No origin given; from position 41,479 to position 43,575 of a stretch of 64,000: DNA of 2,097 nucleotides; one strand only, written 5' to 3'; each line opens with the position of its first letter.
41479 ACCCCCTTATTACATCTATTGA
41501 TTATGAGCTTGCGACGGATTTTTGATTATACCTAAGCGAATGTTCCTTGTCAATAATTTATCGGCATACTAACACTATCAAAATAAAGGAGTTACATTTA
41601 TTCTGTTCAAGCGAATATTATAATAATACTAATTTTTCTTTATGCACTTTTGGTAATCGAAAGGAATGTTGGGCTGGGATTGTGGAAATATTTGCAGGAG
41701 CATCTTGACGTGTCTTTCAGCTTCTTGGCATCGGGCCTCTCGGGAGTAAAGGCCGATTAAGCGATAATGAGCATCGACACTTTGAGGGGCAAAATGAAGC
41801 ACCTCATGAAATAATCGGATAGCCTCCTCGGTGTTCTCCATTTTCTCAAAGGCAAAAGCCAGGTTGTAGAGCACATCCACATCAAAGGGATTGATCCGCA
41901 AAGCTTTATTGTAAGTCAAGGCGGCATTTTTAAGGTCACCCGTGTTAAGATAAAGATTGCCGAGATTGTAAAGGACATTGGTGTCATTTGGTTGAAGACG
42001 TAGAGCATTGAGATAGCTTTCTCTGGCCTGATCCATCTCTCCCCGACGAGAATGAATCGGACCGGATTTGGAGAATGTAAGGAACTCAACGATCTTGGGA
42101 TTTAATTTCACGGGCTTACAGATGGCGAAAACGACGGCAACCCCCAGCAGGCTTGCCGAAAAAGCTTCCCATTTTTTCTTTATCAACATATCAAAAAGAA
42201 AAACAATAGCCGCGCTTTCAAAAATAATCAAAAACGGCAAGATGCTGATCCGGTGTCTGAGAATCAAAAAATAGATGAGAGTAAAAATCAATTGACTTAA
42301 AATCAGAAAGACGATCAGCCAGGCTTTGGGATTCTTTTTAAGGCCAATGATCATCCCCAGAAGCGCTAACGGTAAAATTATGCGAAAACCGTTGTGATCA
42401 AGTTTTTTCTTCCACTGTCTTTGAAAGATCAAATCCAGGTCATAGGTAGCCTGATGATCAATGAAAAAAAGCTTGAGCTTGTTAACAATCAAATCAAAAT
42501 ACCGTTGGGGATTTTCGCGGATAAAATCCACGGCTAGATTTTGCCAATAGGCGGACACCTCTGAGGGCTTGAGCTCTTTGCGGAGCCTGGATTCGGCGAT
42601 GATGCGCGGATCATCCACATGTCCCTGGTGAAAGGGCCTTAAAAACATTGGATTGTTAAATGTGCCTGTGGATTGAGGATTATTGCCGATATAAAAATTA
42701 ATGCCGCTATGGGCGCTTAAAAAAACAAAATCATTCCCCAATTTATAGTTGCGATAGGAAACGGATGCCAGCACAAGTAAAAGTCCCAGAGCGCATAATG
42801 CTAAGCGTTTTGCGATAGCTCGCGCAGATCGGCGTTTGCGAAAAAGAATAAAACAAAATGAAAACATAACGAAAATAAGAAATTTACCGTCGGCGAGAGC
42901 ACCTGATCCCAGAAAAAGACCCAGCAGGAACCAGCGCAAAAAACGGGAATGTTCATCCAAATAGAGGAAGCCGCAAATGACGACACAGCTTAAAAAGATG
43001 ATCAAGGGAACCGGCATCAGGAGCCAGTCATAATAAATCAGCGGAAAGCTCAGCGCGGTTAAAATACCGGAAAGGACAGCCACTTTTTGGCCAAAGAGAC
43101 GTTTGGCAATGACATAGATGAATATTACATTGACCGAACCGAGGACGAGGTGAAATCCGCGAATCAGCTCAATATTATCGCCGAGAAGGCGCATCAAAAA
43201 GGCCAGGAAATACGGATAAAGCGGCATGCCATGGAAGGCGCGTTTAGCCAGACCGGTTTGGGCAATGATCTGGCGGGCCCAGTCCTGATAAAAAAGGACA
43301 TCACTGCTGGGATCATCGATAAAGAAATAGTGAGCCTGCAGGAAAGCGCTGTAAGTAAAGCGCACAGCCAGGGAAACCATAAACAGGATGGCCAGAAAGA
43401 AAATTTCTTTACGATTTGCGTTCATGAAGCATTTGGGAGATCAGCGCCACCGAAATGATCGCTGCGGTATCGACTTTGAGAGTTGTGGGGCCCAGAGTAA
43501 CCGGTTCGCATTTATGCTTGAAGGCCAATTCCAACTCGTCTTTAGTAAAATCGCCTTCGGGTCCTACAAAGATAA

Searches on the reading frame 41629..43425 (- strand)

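Call 11: search_protein_families(library=ncbifam, proteins=[window:41629-43425:-], max_evalue=1e-10)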
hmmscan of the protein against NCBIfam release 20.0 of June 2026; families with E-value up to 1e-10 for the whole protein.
window:41629-43425:- (598 aa): 2 families
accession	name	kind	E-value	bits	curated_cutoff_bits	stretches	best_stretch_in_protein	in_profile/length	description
NF040959.1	MamA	equivalog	2.6e-15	56.4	200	0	509-583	64-138/204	magnetosome protein MamA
TIGR02917.1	PEP_TPR_lipo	equivalog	1.6e-14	52.8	312.2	1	460-574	443-557/899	XrtA/PEP-CTERM system TPR-repeat protein PrsT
